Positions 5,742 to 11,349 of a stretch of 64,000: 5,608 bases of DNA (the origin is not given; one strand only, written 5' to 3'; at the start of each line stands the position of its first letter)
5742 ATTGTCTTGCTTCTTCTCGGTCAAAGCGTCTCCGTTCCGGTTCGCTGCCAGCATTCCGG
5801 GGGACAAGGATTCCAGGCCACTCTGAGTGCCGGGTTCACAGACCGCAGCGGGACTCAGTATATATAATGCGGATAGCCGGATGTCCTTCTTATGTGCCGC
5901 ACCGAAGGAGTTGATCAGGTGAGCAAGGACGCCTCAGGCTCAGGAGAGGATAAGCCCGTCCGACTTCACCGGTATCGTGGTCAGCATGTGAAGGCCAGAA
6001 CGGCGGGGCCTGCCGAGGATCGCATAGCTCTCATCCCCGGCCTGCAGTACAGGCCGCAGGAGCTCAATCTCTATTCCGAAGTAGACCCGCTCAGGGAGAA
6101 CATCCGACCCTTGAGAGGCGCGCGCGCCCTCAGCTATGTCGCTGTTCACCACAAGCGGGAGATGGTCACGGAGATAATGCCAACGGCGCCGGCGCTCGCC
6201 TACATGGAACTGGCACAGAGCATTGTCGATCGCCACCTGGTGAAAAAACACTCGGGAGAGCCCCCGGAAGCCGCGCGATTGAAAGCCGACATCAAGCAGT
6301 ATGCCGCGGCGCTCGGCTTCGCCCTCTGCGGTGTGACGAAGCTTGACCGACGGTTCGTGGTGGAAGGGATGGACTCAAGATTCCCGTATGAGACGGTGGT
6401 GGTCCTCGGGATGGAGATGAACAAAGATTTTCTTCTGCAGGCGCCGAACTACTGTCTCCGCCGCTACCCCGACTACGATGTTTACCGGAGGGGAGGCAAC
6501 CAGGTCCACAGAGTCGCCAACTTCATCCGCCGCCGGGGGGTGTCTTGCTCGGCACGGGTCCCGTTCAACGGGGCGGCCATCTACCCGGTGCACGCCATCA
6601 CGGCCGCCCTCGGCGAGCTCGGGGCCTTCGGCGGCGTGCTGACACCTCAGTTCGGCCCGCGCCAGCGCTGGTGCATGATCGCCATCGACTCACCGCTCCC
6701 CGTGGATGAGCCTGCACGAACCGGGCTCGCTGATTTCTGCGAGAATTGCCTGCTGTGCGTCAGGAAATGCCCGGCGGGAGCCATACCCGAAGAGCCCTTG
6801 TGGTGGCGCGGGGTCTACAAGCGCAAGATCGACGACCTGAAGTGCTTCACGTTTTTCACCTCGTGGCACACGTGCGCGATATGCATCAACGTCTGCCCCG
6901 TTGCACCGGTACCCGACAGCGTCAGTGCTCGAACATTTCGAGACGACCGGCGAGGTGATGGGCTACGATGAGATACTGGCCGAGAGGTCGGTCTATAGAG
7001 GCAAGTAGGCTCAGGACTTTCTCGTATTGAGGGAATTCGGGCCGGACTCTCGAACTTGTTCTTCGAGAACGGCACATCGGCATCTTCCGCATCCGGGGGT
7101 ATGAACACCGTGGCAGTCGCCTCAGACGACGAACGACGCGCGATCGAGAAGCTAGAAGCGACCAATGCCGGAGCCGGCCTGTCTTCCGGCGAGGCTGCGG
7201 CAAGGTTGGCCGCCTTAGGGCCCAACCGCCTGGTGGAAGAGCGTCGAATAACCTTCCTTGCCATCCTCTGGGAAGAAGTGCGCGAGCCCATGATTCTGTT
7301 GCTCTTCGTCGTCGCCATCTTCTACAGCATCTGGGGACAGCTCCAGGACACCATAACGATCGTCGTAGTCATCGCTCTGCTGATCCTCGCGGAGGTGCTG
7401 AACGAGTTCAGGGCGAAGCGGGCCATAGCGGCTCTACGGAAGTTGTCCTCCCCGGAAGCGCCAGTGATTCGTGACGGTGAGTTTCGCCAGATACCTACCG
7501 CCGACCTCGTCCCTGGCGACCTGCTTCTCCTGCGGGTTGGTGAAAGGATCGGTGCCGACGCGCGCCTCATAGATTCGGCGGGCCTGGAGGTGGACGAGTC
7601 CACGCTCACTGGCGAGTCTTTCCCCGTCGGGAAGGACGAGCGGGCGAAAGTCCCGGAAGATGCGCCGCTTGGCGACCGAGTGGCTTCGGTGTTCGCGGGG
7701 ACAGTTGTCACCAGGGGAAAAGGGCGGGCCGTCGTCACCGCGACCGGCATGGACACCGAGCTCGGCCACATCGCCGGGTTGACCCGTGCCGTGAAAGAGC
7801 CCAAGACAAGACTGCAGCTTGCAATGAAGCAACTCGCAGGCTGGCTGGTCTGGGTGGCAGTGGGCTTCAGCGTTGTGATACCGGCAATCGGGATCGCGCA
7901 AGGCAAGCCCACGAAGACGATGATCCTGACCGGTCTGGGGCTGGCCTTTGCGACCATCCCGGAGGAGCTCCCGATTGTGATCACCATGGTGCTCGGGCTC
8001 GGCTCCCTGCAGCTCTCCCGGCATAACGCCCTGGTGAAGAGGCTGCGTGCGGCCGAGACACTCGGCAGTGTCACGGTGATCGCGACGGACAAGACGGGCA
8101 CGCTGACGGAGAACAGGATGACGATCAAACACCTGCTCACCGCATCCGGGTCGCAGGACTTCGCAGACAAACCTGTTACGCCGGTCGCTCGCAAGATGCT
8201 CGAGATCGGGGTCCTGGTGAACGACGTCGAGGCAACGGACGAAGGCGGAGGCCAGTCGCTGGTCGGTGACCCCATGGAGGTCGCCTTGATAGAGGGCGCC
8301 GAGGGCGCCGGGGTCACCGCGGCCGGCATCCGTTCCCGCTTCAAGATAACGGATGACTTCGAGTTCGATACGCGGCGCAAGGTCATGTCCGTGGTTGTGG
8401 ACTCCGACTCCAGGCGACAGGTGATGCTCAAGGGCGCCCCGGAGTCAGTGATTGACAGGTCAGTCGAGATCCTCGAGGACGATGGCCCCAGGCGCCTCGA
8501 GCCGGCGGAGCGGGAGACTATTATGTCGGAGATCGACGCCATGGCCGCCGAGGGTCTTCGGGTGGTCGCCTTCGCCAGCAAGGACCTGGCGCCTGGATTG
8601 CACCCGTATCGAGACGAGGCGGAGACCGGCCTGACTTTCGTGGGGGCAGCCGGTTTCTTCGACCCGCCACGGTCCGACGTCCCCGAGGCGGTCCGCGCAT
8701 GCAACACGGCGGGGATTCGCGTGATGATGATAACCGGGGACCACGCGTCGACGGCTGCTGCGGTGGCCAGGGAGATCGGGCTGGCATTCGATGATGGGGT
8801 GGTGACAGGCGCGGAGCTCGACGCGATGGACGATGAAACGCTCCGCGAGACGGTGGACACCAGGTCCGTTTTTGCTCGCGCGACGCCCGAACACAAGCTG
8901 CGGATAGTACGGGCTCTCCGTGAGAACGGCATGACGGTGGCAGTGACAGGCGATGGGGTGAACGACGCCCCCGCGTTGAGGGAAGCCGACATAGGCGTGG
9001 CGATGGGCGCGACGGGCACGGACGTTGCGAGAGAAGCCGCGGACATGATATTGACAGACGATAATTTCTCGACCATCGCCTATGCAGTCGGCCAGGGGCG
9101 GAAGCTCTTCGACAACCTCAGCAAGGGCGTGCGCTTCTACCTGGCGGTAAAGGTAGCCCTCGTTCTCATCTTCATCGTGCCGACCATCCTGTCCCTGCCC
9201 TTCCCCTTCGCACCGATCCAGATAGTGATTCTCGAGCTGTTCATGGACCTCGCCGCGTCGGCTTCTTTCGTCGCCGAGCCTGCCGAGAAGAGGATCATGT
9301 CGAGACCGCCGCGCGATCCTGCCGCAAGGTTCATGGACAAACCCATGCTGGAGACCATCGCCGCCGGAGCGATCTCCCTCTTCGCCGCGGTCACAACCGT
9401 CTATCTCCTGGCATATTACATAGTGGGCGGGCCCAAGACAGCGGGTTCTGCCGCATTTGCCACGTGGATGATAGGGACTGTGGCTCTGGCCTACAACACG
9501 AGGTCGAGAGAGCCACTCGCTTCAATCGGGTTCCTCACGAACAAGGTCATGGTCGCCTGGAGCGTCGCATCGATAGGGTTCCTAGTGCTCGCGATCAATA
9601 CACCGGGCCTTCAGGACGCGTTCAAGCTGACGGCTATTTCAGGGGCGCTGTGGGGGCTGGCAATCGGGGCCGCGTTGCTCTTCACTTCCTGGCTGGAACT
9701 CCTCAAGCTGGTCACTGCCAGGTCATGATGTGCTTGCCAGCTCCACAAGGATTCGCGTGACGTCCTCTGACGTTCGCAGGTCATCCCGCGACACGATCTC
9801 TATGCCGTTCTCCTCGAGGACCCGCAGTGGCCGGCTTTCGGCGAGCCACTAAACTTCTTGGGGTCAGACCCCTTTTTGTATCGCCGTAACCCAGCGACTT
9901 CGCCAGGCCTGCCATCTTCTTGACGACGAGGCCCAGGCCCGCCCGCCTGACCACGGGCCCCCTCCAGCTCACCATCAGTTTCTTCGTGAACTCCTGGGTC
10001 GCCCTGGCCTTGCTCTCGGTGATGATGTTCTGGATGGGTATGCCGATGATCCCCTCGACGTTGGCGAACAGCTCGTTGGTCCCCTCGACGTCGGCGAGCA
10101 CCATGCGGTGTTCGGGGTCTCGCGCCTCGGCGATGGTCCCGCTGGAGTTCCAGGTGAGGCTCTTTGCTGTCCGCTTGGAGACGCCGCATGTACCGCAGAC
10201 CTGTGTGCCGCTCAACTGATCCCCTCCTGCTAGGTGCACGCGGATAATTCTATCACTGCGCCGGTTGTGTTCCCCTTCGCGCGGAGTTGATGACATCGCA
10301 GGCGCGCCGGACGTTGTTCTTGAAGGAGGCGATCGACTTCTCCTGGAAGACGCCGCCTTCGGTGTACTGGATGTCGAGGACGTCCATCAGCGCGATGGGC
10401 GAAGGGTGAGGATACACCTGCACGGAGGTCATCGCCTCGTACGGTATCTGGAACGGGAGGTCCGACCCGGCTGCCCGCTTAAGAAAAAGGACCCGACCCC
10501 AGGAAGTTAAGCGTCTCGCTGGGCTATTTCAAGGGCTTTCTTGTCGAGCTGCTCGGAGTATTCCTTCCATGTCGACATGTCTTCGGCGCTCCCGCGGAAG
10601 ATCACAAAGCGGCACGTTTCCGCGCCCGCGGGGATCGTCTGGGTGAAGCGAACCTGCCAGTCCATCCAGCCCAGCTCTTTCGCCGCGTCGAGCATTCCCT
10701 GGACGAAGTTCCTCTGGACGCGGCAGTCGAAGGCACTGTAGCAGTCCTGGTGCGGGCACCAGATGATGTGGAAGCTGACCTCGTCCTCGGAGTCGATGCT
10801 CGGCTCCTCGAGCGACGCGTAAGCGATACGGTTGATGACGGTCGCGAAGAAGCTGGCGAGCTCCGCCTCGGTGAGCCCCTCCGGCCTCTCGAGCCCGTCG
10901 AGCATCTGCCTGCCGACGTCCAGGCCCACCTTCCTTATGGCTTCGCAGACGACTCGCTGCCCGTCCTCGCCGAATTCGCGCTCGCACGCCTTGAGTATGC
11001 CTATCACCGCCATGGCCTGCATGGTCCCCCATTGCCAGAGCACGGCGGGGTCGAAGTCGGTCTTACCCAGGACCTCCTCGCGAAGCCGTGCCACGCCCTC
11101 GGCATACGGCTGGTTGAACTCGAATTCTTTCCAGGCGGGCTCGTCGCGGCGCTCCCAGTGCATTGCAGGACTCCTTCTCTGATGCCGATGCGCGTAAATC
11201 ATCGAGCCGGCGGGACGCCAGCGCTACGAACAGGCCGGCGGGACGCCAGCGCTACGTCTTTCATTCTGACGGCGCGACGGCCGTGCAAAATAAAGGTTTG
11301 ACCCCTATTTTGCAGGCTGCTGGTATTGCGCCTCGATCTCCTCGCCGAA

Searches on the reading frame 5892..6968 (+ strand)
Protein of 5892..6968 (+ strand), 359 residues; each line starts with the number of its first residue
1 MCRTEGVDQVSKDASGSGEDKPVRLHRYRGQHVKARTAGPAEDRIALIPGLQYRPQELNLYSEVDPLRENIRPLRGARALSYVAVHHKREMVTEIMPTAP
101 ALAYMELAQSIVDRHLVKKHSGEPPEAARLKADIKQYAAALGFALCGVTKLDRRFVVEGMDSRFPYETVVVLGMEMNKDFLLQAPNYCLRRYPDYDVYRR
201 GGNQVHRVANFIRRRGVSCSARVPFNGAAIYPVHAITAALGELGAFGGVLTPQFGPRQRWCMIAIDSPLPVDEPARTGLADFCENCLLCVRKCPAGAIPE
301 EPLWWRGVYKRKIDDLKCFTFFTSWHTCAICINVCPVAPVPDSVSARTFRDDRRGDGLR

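Call 25: search_protein_families(library=pfam, proteins=[window:5892-6968:+], max_evalue=0.0001)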
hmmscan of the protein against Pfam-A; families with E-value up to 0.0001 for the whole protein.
window:5892-6968:+ (359 aa): 1 family
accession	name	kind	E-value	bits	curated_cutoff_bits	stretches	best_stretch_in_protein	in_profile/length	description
PF12838.12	Fer4_7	-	1.3e-05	26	27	1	283-337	2-50/52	4Fe-4S dicluster domain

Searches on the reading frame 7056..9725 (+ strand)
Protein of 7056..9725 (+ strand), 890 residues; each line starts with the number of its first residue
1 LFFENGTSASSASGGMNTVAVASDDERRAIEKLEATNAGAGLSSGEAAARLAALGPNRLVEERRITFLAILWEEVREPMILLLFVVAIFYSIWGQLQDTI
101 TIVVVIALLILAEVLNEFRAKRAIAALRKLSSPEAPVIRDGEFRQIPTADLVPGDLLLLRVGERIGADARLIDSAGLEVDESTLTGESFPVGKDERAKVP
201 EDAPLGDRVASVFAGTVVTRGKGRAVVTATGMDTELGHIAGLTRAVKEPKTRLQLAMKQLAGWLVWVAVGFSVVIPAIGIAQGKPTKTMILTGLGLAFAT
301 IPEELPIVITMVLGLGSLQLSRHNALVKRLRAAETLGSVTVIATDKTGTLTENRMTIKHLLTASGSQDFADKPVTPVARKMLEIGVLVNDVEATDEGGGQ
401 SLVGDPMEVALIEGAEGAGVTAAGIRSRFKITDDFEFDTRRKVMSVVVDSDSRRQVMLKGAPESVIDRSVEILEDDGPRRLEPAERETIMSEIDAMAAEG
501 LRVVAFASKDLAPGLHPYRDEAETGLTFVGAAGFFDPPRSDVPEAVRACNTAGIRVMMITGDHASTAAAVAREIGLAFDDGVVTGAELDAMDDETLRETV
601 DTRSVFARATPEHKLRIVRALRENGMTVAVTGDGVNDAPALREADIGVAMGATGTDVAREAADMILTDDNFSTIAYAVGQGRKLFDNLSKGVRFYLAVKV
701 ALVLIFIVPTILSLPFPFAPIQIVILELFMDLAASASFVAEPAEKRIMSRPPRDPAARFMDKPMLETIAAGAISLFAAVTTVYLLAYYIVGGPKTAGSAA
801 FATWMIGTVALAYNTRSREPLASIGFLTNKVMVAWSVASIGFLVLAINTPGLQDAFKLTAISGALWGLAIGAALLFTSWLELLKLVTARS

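Call 25: search_protein_families(library=pfam, proteins=[window:7056-9725:+], max_evalue=0.0001)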
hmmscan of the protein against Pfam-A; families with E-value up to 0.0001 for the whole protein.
window:7056-9725:+ (890 aa): 7 families
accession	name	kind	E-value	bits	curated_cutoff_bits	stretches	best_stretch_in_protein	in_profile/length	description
PF00122.25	E1-E2_ATPase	-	2.9e-49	167.5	28.1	1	130-323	2-181/181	E1-E2 ATPase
PF00689.26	Cation_ATPase_C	-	1.5e-36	126.2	27.3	1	715-886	1-175/175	Cation transporting ATPase, C-terminus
PF00702.32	Hydrolase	-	1e-16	62.3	26.4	1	340-645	2-191/191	haloacid dehalogenase-like hydrolase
PF13246.12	Cation_ATPase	-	1.5e-16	60.6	21.7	1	387-469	2-88/91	Cation transport ATPase (P-type)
PF00690.31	Cation_ATPase_N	-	1.3e-12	47.6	20.4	1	30-88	10-67/69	Cation transporter/ATPase, N-terminus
PF08282.18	Hydrolase_3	-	2.4e-05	24.6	20.9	0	624-677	202-254/255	haloacid dehalogenase-like hydrolase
PF12710.13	HAD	-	3.4e-05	24.8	27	1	537-642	88-189/189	haloacid dehalogenase-like hydrolase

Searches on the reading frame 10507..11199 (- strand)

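Call 25: search_protein_families(library=pfam, proteins=[window:10507-11199:-], max_evalue=0.0001)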
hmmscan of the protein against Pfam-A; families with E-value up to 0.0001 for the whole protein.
window:10507-11199:- (230 aa): 1 family
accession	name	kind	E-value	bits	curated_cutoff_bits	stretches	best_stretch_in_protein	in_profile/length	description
PF14196.11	ATC_hydrolase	-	1.7e-05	26.1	28.1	1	60-198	4-143/145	L-2-amino-thiazoline-4-carboxylic acid hydrolase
